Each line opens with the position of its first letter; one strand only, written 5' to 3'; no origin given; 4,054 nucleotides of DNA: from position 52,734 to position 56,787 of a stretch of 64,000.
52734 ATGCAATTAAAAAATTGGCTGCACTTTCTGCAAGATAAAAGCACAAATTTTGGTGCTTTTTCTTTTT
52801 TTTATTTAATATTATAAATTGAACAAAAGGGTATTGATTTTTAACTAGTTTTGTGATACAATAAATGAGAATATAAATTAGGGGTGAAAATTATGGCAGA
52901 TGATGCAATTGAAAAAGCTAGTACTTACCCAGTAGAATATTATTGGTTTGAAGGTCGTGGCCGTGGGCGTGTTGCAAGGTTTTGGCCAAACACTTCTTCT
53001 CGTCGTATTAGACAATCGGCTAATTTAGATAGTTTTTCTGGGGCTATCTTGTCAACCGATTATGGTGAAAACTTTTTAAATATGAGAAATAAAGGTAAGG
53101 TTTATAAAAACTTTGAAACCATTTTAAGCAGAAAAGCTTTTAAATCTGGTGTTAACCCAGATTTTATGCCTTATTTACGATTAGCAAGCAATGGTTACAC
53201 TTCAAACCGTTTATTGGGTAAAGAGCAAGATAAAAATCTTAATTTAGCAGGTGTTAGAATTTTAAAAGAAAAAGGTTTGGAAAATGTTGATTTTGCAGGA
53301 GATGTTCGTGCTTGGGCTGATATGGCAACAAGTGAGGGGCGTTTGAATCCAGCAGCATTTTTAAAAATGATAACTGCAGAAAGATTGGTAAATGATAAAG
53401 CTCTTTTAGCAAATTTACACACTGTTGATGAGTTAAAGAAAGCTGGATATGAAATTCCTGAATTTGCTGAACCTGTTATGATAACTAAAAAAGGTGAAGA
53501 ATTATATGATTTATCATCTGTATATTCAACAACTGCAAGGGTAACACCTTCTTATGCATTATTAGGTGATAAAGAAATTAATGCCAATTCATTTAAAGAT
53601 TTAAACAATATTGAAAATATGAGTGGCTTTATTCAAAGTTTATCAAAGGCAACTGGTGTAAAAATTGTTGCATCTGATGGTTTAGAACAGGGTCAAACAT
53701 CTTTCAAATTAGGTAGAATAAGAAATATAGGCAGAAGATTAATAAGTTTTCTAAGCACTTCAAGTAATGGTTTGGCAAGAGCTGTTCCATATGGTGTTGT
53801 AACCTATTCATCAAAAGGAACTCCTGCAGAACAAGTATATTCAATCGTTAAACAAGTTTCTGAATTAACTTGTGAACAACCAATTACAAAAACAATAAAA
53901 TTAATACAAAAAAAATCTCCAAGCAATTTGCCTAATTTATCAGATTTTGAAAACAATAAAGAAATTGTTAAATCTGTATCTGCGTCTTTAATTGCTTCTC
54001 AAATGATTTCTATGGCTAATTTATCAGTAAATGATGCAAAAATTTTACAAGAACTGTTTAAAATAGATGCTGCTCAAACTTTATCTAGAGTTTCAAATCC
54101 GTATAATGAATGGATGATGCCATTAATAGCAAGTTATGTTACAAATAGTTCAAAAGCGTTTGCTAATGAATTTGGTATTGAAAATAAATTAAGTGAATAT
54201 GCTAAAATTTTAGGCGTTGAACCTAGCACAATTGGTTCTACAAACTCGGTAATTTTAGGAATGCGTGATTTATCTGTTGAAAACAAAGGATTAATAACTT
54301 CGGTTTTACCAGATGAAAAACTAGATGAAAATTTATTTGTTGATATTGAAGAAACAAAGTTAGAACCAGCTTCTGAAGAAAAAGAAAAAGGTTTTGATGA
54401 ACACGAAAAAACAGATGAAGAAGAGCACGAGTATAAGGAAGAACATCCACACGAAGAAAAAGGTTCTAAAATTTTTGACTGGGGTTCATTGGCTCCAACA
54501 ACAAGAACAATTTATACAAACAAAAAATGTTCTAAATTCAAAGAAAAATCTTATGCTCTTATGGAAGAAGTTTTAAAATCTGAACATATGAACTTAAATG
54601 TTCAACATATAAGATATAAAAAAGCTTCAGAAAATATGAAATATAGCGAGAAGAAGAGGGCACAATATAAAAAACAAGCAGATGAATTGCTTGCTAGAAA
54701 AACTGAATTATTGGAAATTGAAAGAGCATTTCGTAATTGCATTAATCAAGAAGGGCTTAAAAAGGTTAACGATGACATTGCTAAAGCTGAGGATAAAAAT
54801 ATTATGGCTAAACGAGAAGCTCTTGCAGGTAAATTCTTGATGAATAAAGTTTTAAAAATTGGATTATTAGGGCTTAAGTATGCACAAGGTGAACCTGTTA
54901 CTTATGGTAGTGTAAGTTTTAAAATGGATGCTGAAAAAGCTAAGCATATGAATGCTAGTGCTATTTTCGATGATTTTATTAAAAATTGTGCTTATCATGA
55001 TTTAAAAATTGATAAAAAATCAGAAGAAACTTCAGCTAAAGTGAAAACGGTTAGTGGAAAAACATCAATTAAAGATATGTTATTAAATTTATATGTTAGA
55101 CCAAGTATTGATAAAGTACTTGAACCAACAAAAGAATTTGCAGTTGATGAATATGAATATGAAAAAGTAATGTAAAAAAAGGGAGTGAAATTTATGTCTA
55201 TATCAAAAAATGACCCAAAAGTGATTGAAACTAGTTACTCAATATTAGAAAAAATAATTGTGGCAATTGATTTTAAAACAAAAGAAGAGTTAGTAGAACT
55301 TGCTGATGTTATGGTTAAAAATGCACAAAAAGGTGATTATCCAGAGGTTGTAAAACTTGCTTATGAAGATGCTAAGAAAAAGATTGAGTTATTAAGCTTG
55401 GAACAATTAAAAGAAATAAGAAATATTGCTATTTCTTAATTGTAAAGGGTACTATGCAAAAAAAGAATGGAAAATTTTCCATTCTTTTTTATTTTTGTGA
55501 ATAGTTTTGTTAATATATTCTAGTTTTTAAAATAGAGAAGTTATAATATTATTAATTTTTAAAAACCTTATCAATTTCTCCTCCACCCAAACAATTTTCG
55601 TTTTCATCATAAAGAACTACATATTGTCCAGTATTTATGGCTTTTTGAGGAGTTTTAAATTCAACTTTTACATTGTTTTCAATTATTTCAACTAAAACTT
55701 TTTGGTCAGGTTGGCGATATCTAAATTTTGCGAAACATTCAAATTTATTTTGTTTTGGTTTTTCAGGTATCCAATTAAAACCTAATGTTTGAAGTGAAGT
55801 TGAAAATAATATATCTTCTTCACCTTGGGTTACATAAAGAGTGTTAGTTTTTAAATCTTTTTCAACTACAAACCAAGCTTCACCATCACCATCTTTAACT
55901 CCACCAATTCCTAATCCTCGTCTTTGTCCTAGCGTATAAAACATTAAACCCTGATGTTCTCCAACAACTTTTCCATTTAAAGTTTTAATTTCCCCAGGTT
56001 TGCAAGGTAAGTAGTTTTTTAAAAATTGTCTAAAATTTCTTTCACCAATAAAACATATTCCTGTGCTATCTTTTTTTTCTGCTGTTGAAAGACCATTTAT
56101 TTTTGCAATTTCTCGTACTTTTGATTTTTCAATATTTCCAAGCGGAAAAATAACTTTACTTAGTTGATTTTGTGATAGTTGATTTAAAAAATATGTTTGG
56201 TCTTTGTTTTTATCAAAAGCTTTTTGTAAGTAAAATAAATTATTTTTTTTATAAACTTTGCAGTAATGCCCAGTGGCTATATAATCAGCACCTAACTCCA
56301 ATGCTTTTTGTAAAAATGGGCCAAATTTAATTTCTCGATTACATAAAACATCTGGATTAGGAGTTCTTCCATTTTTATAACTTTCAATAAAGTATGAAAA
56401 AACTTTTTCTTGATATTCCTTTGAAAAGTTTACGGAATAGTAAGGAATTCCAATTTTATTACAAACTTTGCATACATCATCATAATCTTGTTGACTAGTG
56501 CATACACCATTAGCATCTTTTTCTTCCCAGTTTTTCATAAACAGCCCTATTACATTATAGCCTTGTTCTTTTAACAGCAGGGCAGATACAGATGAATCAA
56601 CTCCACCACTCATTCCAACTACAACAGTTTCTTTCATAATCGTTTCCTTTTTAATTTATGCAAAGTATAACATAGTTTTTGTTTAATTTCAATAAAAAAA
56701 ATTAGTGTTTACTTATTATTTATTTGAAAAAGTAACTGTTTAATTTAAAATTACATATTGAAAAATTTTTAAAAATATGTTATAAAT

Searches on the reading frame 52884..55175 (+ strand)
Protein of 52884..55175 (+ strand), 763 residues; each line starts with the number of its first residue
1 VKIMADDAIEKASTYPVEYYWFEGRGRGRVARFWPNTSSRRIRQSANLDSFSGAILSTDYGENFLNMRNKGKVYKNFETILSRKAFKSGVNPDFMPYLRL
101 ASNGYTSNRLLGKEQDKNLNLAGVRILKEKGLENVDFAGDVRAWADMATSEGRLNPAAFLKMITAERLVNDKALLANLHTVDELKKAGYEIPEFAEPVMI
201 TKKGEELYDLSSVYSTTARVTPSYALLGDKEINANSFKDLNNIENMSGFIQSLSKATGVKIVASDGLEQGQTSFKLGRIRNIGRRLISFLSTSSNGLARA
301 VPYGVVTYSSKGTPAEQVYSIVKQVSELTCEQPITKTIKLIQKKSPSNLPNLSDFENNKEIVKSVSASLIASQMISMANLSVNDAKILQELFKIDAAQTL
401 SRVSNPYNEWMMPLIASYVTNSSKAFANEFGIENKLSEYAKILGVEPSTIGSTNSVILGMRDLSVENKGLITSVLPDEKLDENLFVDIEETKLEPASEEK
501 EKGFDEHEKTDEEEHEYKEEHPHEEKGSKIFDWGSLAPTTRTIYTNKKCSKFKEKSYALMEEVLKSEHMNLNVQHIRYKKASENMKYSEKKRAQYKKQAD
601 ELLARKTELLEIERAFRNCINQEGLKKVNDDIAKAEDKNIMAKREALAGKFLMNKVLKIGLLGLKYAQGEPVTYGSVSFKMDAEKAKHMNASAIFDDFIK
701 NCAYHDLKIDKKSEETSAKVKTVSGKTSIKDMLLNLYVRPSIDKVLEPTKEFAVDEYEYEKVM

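Call 13: search_protein_families(library=pfam, proteins=[window:52884-55175:+], max_evalue=0.01)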
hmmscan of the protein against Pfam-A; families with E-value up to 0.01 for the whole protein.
window:52884-55175:+ (763 aa): 0 families

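Call 41: search_protein_families(library=ncbifam, proteins=[window:52884-55175:+], max_evalue=0.01)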
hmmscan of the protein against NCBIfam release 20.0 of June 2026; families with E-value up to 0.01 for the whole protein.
window:52884-55175:+ (763 aa): 1 family
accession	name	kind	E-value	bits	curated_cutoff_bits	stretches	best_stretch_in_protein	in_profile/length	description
NF003518.0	PRK05182.2-4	equivalog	0.0023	17.2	523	1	551-665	202-307/312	DNA-directed RNA polymerase subunit alpha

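Call 80: search_protein_families(library=phrogs, proteins=[window:52884-55175:+], max_evalue=0.01)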
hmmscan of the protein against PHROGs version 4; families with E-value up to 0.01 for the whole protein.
window:52884-55175:+ (763 aa): 0 families

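Call 81: search_solved_structures(query=window:52884-55175:+, max_evalue=1)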
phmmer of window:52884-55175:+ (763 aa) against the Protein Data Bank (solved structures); distinct sequences matched with E-value up to 1: 2.
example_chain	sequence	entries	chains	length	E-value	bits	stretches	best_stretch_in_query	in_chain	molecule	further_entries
8i23_A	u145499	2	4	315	0.035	15.9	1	554-670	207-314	DNA-directed RNA polymerase subunit alpha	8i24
3c3v_A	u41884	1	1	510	0.38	12.4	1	490-531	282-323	Arachin Arah3 isoform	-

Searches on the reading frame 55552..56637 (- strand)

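Call 13: search_protein_families(library=pfam, proteins=[window:55552-56637:-], max_evalue=0.01)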
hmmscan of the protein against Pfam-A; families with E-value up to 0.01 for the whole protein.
window:55552-56637:- (361 aa): 7 families
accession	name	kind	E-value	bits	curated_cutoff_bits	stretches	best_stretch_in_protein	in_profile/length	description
PF03054.22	tRNA_Me_trans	-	5.9e-86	287.7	20.6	1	4-198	2-201/202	tRNA methyl transferase HUP domain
PF20259.3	tRNA_Me_trans_M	-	3.1e-25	87.9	27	1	204-270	2-65/66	tRNA methyl transferase PRC-barrel domain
PF20258.4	tRNA_Me_trans_C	-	8.6e-21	74.5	20.6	1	282-355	4-77/77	Aminomethyltransferase beta-barrel domain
PF02540.23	NAD_synthase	-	1e-06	28.5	21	1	3-75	19-85/242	NAD synthase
PF01171.26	ATP_bind_3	-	4.1e-05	23.8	27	1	5-186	2-164/182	PP-loop family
PF02568.20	ThiI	-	0.00059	19.9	20.5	1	2-43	3-44/197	Thiamine biosynthesis protein (ThiI)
PF06508.19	QueC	-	0.0024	17.8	22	0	5-34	2-31/210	Queuosine biosynthesis protein QueC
